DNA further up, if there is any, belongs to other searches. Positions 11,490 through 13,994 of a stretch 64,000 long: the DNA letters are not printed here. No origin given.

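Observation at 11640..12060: DnaK with a C-terminal double zinc-ribbon and poly-lysine extension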

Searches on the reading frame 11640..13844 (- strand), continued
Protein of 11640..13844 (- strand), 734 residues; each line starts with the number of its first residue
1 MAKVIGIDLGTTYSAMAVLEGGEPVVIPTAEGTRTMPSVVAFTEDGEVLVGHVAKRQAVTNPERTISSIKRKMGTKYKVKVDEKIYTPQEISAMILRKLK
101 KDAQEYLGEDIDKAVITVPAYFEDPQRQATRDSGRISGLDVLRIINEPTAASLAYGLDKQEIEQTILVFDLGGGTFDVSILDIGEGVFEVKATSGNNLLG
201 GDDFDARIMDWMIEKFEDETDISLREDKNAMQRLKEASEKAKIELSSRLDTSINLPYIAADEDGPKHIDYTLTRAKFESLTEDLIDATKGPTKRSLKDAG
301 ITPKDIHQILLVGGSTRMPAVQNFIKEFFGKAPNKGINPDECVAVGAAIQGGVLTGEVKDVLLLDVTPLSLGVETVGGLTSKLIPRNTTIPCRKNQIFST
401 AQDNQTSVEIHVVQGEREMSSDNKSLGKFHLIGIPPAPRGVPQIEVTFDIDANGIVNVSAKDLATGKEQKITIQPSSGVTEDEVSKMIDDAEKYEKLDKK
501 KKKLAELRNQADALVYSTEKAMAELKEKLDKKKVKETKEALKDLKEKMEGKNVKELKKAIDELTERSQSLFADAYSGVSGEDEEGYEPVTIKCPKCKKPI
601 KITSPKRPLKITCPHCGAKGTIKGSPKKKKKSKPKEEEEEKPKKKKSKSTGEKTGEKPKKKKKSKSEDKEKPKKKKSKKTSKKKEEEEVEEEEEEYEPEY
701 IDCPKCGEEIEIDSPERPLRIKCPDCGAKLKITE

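Call 37: predict_structure(alignment_id=A2)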
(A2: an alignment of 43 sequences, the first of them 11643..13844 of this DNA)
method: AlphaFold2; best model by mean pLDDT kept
length: 734 residues; sequences in the alignment: 43
mean_pLDDT: 71.7   pTM: 0.51
mean pLDDT of the five models: 71.7, 70.0, 69.1, 68.4, 59.1
residues with pLDDT >= 90: 105; 70-90: 388; 50-70: 107; < 50: 134
segments of 3 or more residues with pLDDT < 50: 361-391, 414-423, 475-481, 577-587, 625-695
pLDDT, mean of each block of 10 residues (from residue 1): 82 87 86 86 83 80 70 81 87 92 91 87 78 91 84 70 82 80 67 72 89 94 86 86 85 90 90 91 87 81 90 85 89 86 89 70 37 24 28 62 66 48 56 63 70 62 74 50 57 67 79 86 82 88 88 87 87 57 47 79 70 78 47 28 27 26 25 29 28 56 85 78 85 77
secondary structure, 60 per line:
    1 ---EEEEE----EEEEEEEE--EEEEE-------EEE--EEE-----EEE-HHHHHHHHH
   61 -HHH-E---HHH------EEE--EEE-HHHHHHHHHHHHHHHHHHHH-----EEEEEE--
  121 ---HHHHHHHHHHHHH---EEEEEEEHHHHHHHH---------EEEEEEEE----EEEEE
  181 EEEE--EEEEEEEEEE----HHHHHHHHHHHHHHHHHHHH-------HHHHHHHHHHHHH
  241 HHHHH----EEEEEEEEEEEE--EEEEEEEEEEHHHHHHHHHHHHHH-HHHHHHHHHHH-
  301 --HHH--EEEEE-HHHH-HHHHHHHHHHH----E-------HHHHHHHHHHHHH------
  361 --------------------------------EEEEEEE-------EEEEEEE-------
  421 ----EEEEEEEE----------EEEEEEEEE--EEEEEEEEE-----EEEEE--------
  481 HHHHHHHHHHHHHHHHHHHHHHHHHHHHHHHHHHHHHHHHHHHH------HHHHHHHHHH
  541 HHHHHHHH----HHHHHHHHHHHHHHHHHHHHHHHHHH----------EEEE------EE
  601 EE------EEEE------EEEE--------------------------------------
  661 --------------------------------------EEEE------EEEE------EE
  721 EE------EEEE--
elements in order (helices of 4 or more, strands of 3 or more residues): E4-8 E13-20 E23-27 E35-37 E40-42 E48-50 H52-60 E79-81 E84-86 H88-107 E113-118 H124-136 E140-146 H147-154 E164-171 E176-184 E187-196 H201-220 H228-245 E250-261 E264-273 H274-287 H289-299 E308-312 H314-317 H319-329 H342-354 E393-399 E407-413 E425-432 E443-451 E454-462 E468-472 H481-524 H531-548 H553-578 E589-592 E599-602 E609-612 E619-622 E699-702 E709-712 E719-722 E729-732

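Call 38: find_encoding_contigs(protein=P0005, flank=10000, max_places=2)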
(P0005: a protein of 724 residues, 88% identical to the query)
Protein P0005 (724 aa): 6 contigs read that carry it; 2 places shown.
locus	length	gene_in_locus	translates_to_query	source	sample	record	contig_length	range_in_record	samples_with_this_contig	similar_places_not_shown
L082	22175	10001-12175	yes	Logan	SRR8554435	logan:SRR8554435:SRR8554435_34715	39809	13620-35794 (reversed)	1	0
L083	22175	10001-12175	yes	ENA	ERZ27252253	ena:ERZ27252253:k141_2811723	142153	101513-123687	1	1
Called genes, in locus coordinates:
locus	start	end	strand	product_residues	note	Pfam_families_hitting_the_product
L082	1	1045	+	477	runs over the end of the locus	PF07969:Amidohydro_3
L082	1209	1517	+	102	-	-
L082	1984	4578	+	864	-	PF07705:CARDB, PF01047:MarR (faint), PF12840:HTH_20 (faint), PF13412:HTH_24 (faint), PF13601:HTH_34 (faint), PF24266:HTH_HVO_0163_N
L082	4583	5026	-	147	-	-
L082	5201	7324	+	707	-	PF14551:MCM_N (weak), PF17207:MCM_OB, PF00493:MCM, PF01078:Mg_chelatase (faint), PF07728:AAA_5 (weak), PF17855:MCM_lid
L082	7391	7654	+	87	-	PF04242:DUF424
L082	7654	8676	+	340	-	PF04055:Radical_SAM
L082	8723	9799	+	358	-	PF01025:GrpE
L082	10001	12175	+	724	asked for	PF00012:HSP70, PF06723:MreB_Mbl, PF01155:HypA (faint), PF13248:Zn_ribbon_3 (faint), PF24441:DUF7560 (faint), PF13717:Zn_ribbon_4 (faint), PF21344:Zn_ribbon_LysW (faint), PF24042:DUF7351 (faint)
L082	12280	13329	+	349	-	PF00226:DnaJ, PF01556:DnaJ_C, PF00684:DnaJ_CXXCXGXG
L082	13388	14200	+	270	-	PF01963:TraB_PrgY_gumN (weak)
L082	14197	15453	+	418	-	-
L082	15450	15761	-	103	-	PF03692:CxxCxxCC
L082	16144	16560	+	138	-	-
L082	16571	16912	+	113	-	PF01849:NAC, PF19026:UBA_HYPK (weak)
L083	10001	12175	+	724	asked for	PF00012:HSP70, PF06723:MreB_Mbl, PF01155:HypA (faint), PF13248:Zn_ribbon_3 (faint), PF24441:DUF7560 (faint), PF13717:Zn_ribbon_4 (faint), PF21344:Zn_ribbon_LysW (faint), PF24042:DUF7351 (faint)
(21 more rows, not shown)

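Call 39: find_encoding_contigs(protein=P0025, flank=10000, max_places=2)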
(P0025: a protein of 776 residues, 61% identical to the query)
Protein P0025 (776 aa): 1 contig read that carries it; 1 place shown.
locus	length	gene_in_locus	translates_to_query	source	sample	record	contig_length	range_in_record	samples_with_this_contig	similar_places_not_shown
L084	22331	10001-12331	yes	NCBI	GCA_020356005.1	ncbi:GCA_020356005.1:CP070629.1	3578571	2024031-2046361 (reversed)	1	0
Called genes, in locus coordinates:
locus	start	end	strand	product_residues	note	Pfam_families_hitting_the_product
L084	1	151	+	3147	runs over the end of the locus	-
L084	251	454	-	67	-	-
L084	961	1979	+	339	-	PF07581:Glug (faint), PF00801:PKD, PF18911:PKD_4, PF22352:K319L-like_PKD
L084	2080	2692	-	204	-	PF23023:Anti-Pycsar_Apyc1 (faint), PF00753:Lactamase_B, PF12706:Lactamase_B_2 (weak)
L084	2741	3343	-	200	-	PF25917:BSH_RND (faint), PF25973:BSH_CzcB (faint), PF00364:Biotin_lipoyl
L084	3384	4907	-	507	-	PF00682:HMGL-like, PF02436:PYC_OADA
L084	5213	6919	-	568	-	PF01039:Carboxyl_trans, PF03255:ACCA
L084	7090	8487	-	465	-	PF03486:HI0933_like (faint), PF07992:Pyr_redox_2, PF13738:Pyr_redox_3 (weak), PF00070:Pyr_redox, PF02852:Pyr_redox_dim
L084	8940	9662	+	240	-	PF01261:AP_endonuc_2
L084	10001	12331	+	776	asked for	PF00012:HSP70, PF06723:MreB_Mbl, PF01155:HypA (faint), PF13717:Zn_ribbon_4 (faint), PF19134:DUF5817 (faint), PF21344:Zn_ribbon_LysW (faint)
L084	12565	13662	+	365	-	PF00226:DnaJ, PF01556:DnaJ_C, PF00684:DnaJ_CXXCXGXG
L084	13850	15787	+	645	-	PF00082:Peptidase_S8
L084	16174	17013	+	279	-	PF13290:CHB_HEX_C_1, PF13287:Fn3_assoc, PF13290:CHB_HEX_C_1, PF13287:Fn3_assoc (weak), PF13290:CHB_HEX_C_1, PF13287:Fn3_assoc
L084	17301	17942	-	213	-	PF14520:HHH_5 (weak)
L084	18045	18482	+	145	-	-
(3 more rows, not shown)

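Call 40: find_encoding_contigs(protein=P0029, flank=10000, max_places=2)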
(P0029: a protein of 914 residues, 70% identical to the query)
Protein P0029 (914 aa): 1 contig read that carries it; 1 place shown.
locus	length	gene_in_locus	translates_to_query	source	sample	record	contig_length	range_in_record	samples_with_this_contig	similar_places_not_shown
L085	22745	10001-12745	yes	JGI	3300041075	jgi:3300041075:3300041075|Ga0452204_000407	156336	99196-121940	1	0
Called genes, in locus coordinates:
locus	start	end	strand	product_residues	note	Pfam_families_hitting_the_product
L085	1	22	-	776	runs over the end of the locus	PF00317:Ribonuc_red_lgN, PF02867:Ribonuc_red_lgC, PF12637:TSCPD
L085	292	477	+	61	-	PF08984:DUF1858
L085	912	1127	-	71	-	-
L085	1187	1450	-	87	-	-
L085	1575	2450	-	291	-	PF04414:tRNA_deacylase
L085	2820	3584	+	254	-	PF00753:Lactamase_B, PF23023:Anti-Pycsar_Apyc1, PF12706:Lactamase_B_2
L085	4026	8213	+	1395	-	-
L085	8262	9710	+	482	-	-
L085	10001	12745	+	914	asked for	PF00012:HSP70, PF06723:MreB_Mbl, PF01155:HypA (faint)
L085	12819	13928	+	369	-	PF00226:DnaJ, PF01556:DnaJ_C, PF00684:DnaJ_CXXCXGXG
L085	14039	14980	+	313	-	PF02729:OTCace_N, PF00185:OTCace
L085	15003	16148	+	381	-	PF01555:N6_N4_Mtase (faint), PF01170:UPF0020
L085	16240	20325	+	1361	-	PF13517:FG-GAP_3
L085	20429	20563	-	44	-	-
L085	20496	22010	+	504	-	PF00246:Peptidase_M14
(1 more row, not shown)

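Call 44: find_encoding_contigs(protein=P0009, flank=10000, max_places=1)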
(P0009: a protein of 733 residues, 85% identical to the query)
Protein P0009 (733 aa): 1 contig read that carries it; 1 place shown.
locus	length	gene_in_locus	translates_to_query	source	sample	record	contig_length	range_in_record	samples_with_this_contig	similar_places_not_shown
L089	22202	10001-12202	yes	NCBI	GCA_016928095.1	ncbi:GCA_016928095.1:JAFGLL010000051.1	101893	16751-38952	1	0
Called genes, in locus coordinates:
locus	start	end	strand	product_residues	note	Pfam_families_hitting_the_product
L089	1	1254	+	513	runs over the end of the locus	PF07969:Amidohydro_3, PF01979:Amidohydro_1 (faint)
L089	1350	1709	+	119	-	-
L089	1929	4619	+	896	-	PF01047:MarR (faint), PF07705:CARDB, PF12840:HTH_20 (faint), PF07705:CARDB (weak), PF01022:HTH_5 (faint), PF13412:HTH_24 (faint), PF24266:HTH_HVO_0163_N, PF13601:HTH_34 (faint)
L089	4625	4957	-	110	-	-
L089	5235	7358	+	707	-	PF17207:MCM_OB, PF00493:MCM, PF01078:Mg_chelatase (faint), PF07728:AAA_5 (weak), PF17855:MCM_lid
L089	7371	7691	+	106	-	PF04242:DUF424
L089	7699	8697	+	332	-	PF04055:Radical_SAM (weak)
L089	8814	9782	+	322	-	PF01025:GrpE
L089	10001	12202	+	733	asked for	PF00012:HSP70, PF06723:MreB_Mbl, PF01155:HypA (faint), PF13248:Zn_ribbon_3 (faint), PF13717:Zn_ribbon_4 (faint), PF21344:Zn_ribbon_LysW (faint)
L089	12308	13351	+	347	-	PF00226:DnaJ, PF01556:DnaJ_C, PF00684:DnaJ_CXXCXGXG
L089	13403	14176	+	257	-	PF01963:TraB_PrgY_gumN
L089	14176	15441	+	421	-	PF13620:CarboxypepD_reg (weak)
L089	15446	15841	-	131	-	PF03692:CxxCxxCC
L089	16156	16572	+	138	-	-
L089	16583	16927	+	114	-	PF01849:NAC, PF19026:UBA_HYPK (weak)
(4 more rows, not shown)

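Call 45: find_encoding_contigs(protein=P0017, flank=10000, max_places=1)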
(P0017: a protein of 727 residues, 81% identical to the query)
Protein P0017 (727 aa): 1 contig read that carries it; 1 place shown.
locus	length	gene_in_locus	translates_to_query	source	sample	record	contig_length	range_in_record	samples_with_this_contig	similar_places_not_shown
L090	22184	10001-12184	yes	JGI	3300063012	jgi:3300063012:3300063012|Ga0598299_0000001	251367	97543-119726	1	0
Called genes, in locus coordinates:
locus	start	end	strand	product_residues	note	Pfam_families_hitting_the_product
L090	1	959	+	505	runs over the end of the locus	PF07969:Amidohydro_3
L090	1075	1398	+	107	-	-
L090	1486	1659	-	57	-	-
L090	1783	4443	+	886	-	PF13601:HTH_34 (faint), PF07705:CARDB, PF01022:HTH_5 (faint), PF12840:HTH_20 (faint), PF13412:HTH_24 (faint), PF24266:HTH_HVO_0163_N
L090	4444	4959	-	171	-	-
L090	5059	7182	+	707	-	PF17207:MCM_OB, PF21100:WHD_MCM (faint), PF00493:MCM, PF01078:Mg_chelatase (faint), PF07728:AAA_5 (faint), PF17855:MCM_lid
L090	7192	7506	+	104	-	PF04242:DUF424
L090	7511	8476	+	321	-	PF04055:Radical_SAM (faint)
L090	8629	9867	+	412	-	PF01025:GrpE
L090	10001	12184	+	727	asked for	PF00012:HSP70, PF06723:MreB_Mbl, PF00012:HSP70, PF01155:HypA (faint)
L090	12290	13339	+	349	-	PF00226:DnaJ, PF01556:DnaJ_C, PF00684:DnaJ_CXXCXGXG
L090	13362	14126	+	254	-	PF01963:TraB_PrgY_gumN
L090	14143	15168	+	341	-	PF13620:CarboxypepD_reg (faint)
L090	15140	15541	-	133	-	PF03692:CxxCxxCC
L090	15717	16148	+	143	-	-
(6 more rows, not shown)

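Call 46: find_encoding_contigs(protein=P0008, flank=10000, max_places=1)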
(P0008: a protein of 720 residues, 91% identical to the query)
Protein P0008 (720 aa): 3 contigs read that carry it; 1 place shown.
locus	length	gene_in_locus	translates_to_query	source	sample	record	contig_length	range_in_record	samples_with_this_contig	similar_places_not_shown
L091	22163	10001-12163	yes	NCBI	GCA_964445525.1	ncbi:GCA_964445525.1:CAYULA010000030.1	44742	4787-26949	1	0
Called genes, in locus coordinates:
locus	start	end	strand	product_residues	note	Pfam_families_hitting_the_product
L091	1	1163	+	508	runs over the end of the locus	PF07969:Amidohydro_3, PF01979:Amidohydro_1 (weak)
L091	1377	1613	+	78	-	-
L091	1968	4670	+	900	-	PF07705:CARDB, PF12840:HTH_20 (faint), PF24266:HTH_HVO_0163_N, PF13601:HTH_34 (faint), PF13412:HTH_24 (weak)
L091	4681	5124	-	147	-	PF19134:DUF5817 (weak)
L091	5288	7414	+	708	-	PF01078:Mg_chelatase (faint), PF17207:MCM_OB, PF00493:MCM, PF07728:AAA_5 (weak), PF17855:MCM_lid, PF21100:WHD_MCM (weak)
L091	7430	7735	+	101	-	PF04242:DUF424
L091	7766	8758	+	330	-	-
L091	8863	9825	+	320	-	-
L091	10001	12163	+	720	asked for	PF00012:HSP70, PF06723:MreB_Mbl, PF01155:HypA (faint), PF24623:Phage_zn_bind_8 (faint), PF13248:Zn_ribbon_3 (faint), PF13717:Zn_ribbon_4 (faint), PF21344:Zn_ribbon_LysW (faint), PF24042:DUF7351 (faint), +1 more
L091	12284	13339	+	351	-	PF00226:DnaJ, PF01556:DnaJ_C, PF00684:DnaJ_CXXCXGXG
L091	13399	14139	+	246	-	PF01963:TraB_PrgY_gumN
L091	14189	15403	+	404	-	PF13620:CarboxypepD_reg (weak)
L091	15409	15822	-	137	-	PF03692:CxxCxxCC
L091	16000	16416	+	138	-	-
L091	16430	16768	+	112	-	PF01849:NAC, PF19026:UBA_HYPK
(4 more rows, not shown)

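Call 74: search_protein_families(library=pfam, proteins=[P0024], max_evalue=0.0001)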
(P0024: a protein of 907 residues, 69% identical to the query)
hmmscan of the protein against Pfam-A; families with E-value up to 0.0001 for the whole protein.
P0024 (907 aa): 6 families
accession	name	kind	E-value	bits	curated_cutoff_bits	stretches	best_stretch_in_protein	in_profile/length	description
PF00012.26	HSP70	-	3.2e-235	782.4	20.6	1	4-575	1-598/599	Hsp70 protein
PF06723.19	MreB_Mbl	-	3.2e-20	72.7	27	1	4-349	3-317/327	MreB/Mbl protein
PF01155.25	HypA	-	4e-06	27.3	28.9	0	541-636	14-103/112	Hydrogenase/urease nickel incorporation, metallochaperone, hypA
PF21344.3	Zn_ribbon_LysW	-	1.8e-05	24.7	27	0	699-724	3-29/46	Alpha-aminoadipate carrier protein LysW-like, globular domain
PF19134.6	DUF5817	-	3.2e-05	24.2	31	0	602-629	5-30/57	Domain of unknown function (DUF5817)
PF24042.1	DUF7351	-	7.1e-05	23.1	31.2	0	698-725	3-30/177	Domain of unknown function (DUF7351)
